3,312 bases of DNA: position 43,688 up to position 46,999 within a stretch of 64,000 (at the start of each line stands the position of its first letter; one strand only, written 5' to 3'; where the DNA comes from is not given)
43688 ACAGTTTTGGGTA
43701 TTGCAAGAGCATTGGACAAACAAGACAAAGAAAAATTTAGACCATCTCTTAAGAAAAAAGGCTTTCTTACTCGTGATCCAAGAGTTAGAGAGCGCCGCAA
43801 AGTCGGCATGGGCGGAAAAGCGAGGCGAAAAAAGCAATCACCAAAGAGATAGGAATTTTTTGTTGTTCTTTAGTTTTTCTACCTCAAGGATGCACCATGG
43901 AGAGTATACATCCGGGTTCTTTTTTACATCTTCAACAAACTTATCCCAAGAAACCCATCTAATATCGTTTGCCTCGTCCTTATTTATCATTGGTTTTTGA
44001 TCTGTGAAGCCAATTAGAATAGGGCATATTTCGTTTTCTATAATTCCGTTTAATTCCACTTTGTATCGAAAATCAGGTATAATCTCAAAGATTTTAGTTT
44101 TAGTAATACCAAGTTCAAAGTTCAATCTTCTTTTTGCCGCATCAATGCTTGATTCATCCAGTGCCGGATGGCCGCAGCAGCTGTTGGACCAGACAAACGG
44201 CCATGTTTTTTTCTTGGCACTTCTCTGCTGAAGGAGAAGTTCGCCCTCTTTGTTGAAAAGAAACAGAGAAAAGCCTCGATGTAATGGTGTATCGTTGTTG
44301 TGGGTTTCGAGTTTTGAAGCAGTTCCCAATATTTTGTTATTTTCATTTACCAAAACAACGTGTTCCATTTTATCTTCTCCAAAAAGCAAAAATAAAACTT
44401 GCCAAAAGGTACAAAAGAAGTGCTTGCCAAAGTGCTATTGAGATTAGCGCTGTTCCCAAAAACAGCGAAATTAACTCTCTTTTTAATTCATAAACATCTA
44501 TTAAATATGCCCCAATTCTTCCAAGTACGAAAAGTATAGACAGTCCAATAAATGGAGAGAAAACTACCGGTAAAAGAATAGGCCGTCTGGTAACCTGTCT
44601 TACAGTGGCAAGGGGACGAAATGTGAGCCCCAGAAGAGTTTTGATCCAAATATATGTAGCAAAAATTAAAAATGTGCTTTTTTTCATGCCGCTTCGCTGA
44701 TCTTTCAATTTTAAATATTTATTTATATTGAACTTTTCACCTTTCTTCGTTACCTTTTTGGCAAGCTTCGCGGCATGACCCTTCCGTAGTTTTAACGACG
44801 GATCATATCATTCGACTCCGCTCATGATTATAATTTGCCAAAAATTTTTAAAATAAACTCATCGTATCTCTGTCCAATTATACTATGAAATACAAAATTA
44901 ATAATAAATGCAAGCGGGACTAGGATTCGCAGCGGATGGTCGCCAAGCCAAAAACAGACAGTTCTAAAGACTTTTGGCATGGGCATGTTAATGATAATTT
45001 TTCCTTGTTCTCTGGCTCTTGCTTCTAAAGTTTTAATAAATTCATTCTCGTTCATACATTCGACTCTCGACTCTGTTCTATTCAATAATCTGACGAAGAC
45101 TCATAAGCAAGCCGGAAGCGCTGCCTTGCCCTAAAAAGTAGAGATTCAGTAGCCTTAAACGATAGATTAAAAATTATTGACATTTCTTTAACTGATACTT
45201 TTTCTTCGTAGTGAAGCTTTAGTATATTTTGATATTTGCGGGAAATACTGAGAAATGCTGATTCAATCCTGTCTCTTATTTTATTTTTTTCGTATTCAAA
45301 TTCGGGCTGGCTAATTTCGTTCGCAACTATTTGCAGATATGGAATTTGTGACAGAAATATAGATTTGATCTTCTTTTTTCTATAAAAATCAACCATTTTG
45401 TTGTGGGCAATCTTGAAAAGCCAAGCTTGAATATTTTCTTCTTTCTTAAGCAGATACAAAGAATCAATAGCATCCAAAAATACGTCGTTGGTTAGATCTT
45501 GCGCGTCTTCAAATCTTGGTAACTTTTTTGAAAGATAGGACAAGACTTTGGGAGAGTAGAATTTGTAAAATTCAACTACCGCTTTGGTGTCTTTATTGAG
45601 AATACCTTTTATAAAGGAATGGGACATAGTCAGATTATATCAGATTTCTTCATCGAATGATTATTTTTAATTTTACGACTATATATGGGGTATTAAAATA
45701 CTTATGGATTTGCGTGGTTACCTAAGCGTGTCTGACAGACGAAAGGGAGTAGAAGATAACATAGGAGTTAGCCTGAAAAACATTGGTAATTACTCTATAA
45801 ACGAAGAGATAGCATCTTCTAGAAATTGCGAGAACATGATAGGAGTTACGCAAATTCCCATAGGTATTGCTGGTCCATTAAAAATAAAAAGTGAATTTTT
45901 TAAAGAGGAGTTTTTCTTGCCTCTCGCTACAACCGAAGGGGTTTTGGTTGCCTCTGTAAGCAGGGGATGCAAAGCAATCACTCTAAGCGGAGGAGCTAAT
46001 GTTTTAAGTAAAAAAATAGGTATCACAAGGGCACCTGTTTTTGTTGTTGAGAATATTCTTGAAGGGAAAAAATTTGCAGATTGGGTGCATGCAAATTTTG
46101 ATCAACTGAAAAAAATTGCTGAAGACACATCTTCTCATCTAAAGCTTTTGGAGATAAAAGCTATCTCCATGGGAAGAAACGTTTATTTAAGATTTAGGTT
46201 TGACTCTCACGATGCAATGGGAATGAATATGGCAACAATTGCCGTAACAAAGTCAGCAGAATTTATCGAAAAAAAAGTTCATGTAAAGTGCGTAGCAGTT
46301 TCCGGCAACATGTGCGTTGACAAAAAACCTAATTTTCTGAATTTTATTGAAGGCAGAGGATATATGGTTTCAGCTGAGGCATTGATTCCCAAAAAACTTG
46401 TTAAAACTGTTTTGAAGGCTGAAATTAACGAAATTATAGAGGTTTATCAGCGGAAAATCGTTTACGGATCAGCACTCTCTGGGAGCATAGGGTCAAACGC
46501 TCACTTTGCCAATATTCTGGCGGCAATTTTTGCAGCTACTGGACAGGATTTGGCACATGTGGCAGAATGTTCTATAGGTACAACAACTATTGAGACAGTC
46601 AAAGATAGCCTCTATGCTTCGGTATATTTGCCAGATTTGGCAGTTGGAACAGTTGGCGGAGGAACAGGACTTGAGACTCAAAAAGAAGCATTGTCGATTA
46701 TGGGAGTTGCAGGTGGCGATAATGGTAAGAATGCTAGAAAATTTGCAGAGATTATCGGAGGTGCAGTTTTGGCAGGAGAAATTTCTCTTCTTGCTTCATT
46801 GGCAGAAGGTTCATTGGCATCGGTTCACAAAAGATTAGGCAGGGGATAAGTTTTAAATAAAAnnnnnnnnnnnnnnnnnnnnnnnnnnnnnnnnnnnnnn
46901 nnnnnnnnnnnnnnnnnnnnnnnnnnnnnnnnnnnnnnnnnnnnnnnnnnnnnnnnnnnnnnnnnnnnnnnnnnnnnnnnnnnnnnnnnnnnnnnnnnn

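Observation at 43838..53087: Complete mevalonate-pathway operon with archaeal-type thiolase/HMGCS/DUF35 module, flanked by idi, uppS and an ECF sigma/anti-sigma pair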

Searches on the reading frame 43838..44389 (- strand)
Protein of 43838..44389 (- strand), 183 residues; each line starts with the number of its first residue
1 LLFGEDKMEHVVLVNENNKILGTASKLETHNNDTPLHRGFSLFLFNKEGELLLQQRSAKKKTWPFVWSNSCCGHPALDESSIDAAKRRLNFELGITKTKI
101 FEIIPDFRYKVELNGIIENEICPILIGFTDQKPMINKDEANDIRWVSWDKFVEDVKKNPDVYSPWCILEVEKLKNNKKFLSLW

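Call 3: search_protein_families(library=pfam, proteins=[window:43838-44389:-], max_evalue=0.01)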
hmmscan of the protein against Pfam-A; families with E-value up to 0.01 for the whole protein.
window:43838-44389:- (183 aa): 1 family
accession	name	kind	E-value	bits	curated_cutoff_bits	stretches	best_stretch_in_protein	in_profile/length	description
PF00293.34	NUDIX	-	1.1e-15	58.3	21.1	1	36-162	2-130/134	NUDIX domain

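Call 4: search_protein_families(library=ncbifam, proteins=[window:43838-44389:-], max_evalue=0.01)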
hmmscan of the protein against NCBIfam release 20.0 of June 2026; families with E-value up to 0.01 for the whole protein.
window:43838-44389:- (183 aa): 6 families
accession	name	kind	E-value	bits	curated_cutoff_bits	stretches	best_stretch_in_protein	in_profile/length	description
NF002995.0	PRK03759.1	equivalog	4.3e-64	215.6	127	1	6-179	4-178/185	isopentenyl-diphosphate Delta-isomerase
TIGR02150.1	IPP_isom_1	equivalog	2.2e-45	154.4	105.8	1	11-167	1-156/159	isopentenyl-diphosphate delta-isomerase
NF041653.1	Nud_hyd_Meth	equivalog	7.2e-10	38.9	300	1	13-170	4-157/170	Nudix hydrolase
NF011922.0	PRK15393.1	equivalog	2.8e-09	36.9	152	1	7-100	9-101/182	NUDIX hydrolase YfcD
NF006961.0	PRK09438.1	equivalog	0.0029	17.1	103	0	44-156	15-134/151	dihydroneopterin triphosphate diphosphatase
NF001938.0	PRK00714.1-5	equivalog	0.0063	15.9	116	0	29-106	5-85/172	RNA pyrophosphohydrolase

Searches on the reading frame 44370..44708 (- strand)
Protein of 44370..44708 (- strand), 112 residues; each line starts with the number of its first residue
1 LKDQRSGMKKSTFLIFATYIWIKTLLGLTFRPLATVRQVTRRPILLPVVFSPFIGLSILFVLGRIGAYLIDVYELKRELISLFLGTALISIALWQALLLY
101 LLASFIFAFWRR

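Call 49: search_protein_families(library=pfam, proteins=[window:44370-44708:-], max_evalue=1)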
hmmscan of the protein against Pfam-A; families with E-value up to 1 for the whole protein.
window:44370-44708:- (112 aa): 1 family
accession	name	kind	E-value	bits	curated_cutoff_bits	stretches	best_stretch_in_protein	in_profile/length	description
PF04172.21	LrgB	-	0.0087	15.9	25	1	34-93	9-64/214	LrgB-like family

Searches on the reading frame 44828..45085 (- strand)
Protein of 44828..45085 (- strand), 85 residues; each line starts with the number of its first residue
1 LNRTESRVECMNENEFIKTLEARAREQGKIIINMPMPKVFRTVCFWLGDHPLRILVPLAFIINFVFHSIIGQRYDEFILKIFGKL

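Call 49: search_protein_families(library=pfam, proteins=[window:44828-45085:-], max_evalue=1)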
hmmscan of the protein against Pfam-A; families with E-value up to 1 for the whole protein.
window:44828-45085:- (85 aa): 0 families

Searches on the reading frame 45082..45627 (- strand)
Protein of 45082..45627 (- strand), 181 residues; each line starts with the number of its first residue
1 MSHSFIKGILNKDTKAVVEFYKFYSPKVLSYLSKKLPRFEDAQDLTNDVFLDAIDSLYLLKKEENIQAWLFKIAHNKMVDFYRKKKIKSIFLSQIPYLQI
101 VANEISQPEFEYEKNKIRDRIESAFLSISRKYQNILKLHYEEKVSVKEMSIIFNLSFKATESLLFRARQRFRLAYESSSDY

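Call 3: search_protein_families(library=pfam, proteins=[window:45082-45627:-], max_evalue=0.01)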
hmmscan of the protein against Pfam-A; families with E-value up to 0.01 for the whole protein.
window:45082-45627:- (181 aa): 2 families
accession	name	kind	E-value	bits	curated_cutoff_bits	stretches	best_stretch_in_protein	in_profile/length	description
PF04542.20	Sigma70_r2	-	3.7e-11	43.1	24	1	21-86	2-69/71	Sigma-70 region 2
PF08281.18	Sigma70_r4_2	-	5.1e-06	26.5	25.7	1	119-170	2-53/54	Sigma-70, region 4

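Call 4: search_protein_families(library=ncbifam, proteins=[window:45082-45627:-], max_evalue=0.01)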
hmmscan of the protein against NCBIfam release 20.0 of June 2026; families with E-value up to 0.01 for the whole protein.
window:45082-45627:- (181 aa): 75 families (the best 25 are shown)
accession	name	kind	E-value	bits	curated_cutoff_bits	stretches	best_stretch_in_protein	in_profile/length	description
TIGR02950.1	SigM_subfam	subfamily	8.5e-23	80.9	147.95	1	19-173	4-156/159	RNA polymerase sigma factor, SigM family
TIGR02937.1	sigma70-ECF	superfamily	1.3e-21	76.9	42.9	1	16-172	2-162/165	sigma-70 family RNA polymerase sigma factor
TIGR02952.1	Sig70_famx2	equivalog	1.3e-19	70.7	206.45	1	11-169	7-164/170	ECF subfamily RNA polymerase sigma factor, BldN family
TIGR02985.1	Sig70_bacteroi1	subfamily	4.4e-19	69.3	126.4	1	17-172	3-159/162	RNA polymerase sigma-70 factor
TIGR02959.1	SigZ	equivalog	1.7e-18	67.1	168.65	1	24-175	4-148/170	RNA polymerase sigma factor SigZ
NF007215.0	PRK09637.1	equivalog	2e-18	67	212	1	19-173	5-152/181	RNA polymerase sigma factor SigZ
NF009171.0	PRK12518.1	equivalog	1.5e-17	64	208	1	4-172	16-181/191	RNA polymerase sigma factor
NF006930.0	PRK09415.1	subfamily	9.1e-17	61.5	198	1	13-172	14-172/179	RNA polymerase factor sigma C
TIGR02989.1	Sig-70_gvs1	subfamily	1.4e-16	60.8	124.55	1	16-171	2-154/158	RNA polymerase sigma-70 factor, Rhodopirellula/Verrucomicrobium family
NF007223.0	PRK09641.1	equivalog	5.1e-16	59.1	209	1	4-172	7-181/187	RNA polymerase sigma factor SigW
NF009166.1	PRK12513.1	equivalog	1.2e-15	57.7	206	1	13-173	20-184/193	RNA polymerase sigma factor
NF004113.0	PRK05602.1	equivalog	1.4e-15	57.5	208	1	6-175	36-201/211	RNA polymerase sigma factor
NF058625.1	sigma_PG0214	equivalog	2.4e-15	56.7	130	1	30-178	19-164/170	GFO_1088 family ECF-type sigma factor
NF007226.0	PRK09644.1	equivalog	1.5e-14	54.4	199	1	18-175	4-157/166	RNA polymerase sigma factor SigM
TIGR02948.1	SigW_bacill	equivalog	9.5e-14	51.9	243.1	1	4-172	7-181/187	RNA polymerase sigma factor SigW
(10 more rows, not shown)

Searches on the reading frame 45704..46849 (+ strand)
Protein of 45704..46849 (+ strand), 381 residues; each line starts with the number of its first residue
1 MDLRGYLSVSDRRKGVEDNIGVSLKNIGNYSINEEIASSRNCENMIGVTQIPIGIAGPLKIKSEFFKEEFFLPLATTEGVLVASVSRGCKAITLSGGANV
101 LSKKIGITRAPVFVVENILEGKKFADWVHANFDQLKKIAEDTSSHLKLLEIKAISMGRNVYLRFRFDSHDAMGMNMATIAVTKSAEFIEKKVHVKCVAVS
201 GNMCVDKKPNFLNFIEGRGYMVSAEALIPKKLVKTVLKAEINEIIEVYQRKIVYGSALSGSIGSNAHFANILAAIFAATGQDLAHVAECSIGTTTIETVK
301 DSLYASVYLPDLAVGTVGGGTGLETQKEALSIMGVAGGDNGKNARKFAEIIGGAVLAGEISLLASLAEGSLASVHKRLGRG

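Call 3: search_protein_families(library=pfam, proteins=[window:45704-46849:+], max_evalue=0.01)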
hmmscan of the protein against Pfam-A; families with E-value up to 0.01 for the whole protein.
window:45704-46849:+ (381 aa): 1 family
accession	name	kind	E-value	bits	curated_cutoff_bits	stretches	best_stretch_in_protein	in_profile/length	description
PF00368.23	HMG-CoA_red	-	3.3e-118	395.4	27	1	9-380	2-368/368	Hydroxymethylglutaryl-coenzyme A reductase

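Call 4: search_protein_families(library=ncbifam, proteins=[window:45704-46849:+], max_evalue=0.01)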
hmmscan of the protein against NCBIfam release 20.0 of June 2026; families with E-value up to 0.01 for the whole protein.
window:45704-46849:+ (381 aa): 3 families
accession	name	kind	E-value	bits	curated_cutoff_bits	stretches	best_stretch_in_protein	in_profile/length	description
TIGR00533.1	HMG_CoA_R_NADP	equivalog_domain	8.8e-131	436.5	441.8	1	9-380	30-402/402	hydroxymethylglutaryl-CoA reductase (NADPH)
TIGR00920.1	2A060605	subfamily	1.3e-92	311.5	778.35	1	23-378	506-867/887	hydroxymethylglutaryl-CoA reductase (NADPH)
TIGR00532.1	HMG_CoA_R_NAD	equivalog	8.4e-16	58.2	259.95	1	7-377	30-392/395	hydroxymethylglutaryl-CoA reductase, degradative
